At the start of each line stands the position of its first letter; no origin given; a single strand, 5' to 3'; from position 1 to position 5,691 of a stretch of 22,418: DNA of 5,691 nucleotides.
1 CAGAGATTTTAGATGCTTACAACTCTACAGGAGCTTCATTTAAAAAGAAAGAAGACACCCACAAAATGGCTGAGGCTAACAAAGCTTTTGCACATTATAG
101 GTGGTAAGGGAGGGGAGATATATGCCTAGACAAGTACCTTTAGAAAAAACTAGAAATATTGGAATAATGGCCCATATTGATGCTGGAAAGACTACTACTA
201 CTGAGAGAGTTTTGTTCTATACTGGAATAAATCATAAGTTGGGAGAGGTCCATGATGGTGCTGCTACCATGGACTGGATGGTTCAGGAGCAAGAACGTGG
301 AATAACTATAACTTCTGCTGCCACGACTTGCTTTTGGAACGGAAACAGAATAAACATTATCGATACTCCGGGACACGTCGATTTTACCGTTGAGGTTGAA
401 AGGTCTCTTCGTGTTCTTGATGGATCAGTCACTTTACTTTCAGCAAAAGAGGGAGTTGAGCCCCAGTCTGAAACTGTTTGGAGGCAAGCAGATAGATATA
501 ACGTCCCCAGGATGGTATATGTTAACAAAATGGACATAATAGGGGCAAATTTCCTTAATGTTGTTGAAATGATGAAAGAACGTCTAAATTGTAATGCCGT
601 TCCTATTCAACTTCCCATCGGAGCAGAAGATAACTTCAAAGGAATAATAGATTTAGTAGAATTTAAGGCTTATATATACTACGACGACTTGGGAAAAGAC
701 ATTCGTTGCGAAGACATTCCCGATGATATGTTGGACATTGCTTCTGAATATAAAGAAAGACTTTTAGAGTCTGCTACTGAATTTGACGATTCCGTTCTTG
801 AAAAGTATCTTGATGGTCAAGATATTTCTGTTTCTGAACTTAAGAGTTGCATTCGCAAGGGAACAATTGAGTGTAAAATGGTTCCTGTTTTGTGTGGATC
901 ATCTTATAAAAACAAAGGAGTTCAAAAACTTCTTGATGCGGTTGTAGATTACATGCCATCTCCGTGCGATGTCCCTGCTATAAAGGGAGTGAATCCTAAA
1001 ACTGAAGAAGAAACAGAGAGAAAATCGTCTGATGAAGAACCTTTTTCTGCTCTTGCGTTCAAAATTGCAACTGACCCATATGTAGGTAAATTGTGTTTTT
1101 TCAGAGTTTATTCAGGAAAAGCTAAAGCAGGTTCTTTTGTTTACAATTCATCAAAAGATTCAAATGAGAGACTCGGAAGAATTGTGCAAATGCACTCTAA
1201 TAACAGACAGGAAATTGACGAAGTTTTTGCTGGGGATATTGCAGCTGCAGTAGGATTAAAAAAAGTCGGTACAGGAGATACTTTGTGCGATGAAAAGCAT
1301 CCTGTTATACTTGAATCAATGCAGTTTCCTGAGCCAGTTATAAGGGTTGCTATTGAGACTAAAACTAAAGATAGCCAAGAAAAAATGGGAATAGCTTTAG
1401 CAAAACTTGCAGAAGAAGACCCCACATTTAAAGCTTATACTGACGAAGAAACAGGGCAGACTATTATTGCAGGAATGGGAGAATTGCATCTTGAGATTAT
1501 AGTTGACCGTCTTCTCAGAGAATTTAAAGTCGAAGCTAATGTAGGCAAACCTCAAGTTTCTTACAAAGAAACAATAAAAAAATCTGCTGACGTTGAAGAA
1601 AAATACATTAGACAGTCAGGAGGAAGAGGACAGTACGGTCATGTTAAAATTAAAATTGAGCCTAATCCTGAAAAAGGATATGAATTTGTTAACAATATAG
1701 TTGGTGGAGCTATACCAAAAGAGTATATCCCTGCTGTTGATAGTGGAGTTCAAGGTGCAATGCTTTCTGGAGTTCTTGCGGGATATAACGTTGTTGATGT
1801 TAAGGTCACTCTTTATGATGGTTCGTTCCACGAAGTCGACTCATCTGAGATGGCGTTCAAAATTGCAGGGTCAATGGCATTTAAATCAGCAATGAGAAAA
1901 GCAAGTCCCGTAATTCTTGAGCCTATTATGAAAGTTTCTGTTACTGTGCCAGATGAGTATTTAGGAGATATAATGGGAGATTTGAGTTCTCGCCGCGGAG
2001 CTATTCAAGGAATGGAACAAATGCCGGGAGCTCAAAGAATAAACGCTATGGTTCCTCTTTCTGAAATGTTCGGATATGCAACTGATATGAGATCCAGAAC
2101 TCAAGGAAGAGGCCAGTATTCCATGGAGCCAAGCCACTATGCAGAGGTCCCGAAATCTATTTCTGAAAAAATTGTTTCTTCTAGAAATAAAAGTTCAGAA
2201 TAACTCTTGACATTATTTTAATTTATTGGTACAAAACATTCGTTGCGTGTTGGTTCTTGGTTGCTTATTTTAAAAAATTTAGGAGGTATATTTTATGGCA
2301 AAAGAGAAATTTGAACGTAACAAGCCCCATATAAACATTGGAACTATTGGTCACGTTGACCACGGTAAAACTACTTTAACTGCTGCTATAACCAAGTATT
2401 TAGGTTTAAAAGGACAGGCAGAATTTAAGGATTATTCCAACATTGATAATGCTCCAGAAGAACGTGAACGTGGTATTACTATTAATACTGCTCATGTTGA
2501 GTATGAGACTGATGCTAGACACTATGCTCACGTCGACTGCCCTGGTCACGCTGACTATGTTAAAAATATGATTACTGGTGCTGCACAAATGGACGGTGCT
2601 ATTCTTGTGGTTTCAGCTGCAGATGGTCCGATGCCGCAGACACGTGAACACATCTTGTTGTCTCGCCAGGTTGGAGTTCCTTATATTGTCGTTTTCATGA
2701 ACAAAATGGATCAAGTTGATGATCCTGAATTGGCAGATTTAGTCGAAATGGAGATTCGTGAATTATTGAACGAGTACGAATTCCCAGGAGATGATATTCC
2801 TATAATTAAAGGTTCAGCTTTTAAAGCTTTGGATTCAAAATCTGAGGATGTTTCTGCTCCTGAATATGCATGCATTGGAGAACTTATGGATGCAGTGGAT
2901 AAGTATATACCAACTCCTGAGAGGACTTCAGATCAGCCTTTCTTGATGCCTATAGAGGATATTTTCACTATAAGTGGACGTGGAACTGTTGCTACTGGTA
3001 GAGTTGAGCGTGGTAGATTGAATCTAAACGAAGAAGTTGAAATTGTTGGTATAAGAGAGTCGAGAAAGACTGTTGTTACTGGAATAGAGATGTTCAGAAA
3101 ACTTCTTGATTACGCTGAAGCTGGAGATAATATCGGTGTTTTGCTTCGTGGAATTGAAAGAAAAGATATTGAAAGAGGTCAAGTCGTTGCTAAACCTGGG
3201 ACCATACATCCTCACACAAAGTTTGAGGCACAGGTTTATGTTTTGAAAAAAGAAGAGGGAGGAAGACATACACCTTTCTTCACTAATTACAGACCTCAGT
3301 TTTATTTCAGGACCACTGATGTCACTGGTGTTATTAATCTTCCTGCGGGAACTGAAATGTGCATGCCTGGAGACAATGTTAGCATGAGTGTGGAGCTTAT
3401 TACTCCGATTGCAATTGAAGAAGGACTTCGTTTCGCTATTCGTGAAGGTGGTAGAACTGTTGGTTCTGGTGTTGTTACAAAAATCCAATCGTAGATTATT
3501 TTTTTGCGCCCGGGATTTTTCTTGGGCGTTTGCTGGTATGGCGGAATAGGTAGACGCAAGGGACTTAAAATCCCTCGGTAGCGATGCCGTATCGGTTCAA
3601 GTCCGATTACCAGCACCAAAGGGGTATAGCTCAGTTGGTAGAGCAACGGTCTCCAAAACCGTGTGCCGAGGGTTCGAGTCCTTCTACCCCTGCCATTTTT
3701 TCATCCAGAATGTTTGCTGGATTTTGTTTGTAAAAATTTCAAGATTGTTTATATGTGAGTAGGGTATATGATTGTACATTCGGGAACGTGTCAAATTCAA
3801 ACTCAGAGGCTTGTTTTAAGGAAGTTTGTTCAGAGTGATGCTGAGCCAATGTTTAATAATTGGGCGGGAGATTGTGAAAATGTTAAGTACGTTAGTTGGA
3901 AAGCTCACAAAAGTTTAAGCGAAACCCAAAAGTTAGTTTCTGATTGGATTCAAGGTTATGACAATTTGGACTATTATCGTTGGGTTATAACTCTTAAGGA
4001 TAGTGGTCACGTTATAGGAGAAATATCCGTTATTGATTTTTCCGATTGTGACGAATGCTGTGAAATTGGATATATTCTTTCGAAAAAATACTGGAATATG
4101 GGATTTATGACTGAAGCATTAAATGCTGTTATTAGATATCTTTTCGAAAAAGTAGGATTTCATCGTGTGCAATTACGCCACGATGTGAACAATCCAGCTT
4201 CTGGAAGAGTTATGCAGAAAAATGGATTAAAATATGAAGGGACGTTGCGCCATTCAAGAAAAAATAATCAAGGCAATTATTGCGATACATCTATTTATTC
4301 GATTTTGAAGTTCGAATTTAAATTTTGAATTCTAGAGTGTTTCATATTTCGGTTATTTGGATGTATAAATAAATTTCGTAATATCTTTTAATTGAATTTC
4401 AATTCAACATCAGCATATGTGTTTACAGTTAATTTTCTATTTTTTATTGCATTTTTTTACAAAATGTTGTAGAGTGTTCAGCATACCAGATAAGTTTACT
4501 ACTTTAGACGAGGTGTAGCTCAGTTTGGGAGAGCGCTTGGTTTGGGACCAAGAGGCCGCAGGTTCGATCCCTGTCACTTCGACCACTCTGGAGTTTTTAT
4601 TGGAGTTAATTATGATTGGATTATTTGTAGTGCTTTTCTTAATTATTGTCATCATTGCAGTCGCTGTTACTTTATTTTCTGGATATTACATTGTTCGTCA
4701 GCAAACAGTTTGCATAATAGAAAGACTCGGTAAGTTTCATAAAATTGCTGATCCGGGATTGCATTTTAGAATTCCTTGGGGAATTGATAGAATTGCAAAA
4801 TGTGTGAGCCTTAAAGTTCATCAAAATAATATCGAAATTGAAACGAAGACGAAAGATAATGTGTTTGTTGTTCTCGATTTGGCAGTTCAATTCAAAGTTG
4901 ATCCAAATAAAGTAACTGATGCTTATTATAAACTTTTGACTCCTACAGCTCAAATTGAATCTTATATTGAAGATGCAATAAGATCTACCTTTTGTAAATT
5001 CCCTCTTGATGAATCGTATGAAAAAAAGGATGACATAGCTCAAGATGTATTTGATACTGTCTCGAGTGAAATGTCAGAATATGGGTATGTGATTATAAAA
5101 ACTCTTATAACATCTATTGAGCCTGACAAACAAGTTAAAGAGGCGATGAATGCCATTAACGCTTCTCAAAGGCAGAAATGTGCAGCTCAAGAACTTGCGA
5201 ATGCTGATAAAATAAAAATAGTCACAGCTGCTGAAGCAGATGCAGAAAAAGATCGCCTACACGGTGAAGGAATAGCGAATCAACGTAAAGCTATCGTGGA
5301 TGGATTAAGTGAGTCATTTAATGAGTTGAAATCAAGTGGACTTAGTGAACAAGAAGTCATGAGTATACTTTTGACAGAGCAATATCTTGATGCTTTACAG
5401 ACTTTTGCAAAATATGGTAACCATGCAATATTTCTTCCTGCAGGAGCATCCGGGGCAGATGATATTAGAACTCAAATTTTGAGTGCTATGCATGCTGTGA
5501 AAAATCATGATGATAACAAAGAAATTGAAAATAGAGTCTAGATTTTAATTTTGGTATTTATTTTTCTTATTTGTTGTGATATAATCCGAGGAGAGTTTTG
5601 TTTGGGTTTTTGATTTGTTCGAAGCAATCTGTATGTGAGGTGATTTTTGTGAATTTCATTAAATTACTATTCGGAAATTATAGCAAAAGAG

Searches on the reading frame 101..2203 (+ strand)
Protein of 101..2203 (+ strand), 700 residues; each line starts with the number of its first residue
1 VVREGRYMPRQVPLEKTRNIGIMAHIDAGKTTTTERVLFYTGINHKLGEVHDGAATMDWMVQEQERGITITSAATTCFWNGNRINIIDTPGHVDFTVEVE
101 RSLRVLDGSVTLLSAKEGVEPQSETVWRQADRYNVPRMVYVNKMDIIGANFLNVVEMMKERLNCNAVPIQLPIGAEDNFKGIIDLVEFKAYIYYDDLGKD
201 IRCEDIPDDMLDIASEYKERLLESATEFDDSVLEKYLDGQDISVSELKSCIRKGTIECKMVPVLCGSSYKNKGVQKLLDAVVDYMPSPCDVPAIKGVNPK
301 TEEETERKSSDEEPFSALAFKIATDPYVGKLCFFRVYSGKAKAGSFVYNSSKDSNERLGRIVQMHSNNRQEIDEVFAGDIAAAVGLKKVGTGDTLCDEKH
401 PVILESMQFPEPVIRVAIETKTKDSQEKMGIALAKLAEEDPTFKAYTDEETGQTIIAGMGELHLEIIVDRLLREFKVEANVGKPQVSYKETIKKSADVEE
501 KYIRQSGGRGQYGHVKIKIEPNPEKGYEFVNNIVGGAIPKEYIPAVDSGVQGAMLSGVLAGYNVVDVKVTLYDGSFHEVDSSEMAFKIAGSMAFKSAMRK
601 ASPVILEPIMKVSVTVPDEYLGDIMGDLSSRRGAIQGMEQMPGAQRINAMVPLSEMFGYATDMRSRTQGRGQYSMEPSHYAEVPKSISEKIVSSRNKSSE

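Call 8: search_protein_families(library=pfam, proteins=[window:101-2203:+], max_evalue=0.01)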
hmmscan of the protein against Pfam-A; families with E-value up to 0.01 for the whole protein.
window:101-2203:+ (700 aa): 9 families
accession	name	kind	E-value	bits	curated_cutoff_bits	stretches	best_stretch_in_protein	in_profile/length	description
PF00009.33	GTP_EFTU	-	3.1e-64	216.5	26.5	1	16-287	2-188/188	Elongation factor Tu GTP binding domain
PF03764.24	EFG_IV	-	1.6e-49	167.1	24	1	484-602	1-121/121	Elongation factor G, domain IV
PF14492.12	EFG_III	-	1.5e-32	111.9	27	1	409-483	1-75/75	Elongation Factor G, domain III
PF00679.30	EFG_C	-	1.5e-30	105.5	27.9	1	605-690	2-88/89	Elongation factor G C-terminus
PF22042.2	EF-G_D2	-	1.7e-16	60.5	27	1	314-397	1-83/84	Elongation factor G domain 2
PF03144.31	GTP_EFTU_D2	-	7.2e-15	55.6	30.3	1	329-396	1-73/73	Elongation factor Tu domain 2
PF16658.11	RF3_C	-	2e-06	28.1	40.1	1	413-498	12-95/132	Class II release factor RF3, C-terminal domain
PF04548.22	AIG1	-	0.0056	16.5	27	0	64-101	31-68/212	AIG1 family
PF01926.29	MMR_HSR1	-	0.0093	16.5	21.9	0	65-143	29-113/113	50S ribosome-binding GTPase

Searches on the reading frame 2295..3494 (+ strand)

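Call 8: search_protein_families(library=pfam, proteins=[window:2295-3494:+], max_evalue=0.01)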
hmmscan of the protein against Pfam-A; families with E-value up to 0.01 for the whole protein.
window:2295-3494:+ (399 aa): 4 families
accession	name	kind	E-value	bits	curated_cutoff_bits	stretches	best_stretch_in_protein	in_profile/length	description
PF00009.33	GTP_EFTU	-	3e-67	226.3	26.5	1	10-207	1-188/188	Elongation factor Tu GTP binding domain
PF03143.23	GTP_EFTU_D3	-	5.6e-40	136.4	27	1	303-397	1-105/106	Elongation factor Tu C-terminal domain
PF03144.31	GTP_EFTU_D2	-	4.2e-20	72.4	30.3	1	230-298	1-72/73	Elongation factor Tu domain 2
PF01926.29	MMR_HSR1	-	0.00022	21.7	21.9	1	15-134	2-111/113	50S ribosome-binding GTPase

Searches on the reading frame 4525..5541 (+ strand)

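Call 55: search_protein_families(library=ncbifam, proteins=[window:4525-5541:+], max_evalue=0.01)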
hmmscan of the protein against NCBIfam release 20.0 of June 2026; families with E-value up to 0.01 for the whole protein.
window:4525-5541:+ (338 aa): 5 families
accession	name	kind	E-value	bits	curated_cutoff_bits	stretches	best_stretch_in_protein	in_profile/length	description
TIGR01933.1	hflK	equivalog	1.2e-17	64.2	159.4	1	55-279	2-226/261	FtsH protease activity modulator HflK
TIGR01932.1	hflC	equivalog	5.6e-12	45.1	134.4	1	39-163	5-138/318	protease modulator HflC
NF008181.0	PRK10930.1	equivalog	9.3e-09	34.6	660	1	40-259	83-300/419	FtsH protease activity modulator HflK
NF058507.1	FlotScfldFlot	equivalog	0.00037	19.7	700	0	214-280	327-390/477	flotillin lipid rafts scaffold protein FloT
NF008259.0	PRK11029.1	equivalog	0.0023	17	427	0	38-90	4-62/334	protease modulator HflC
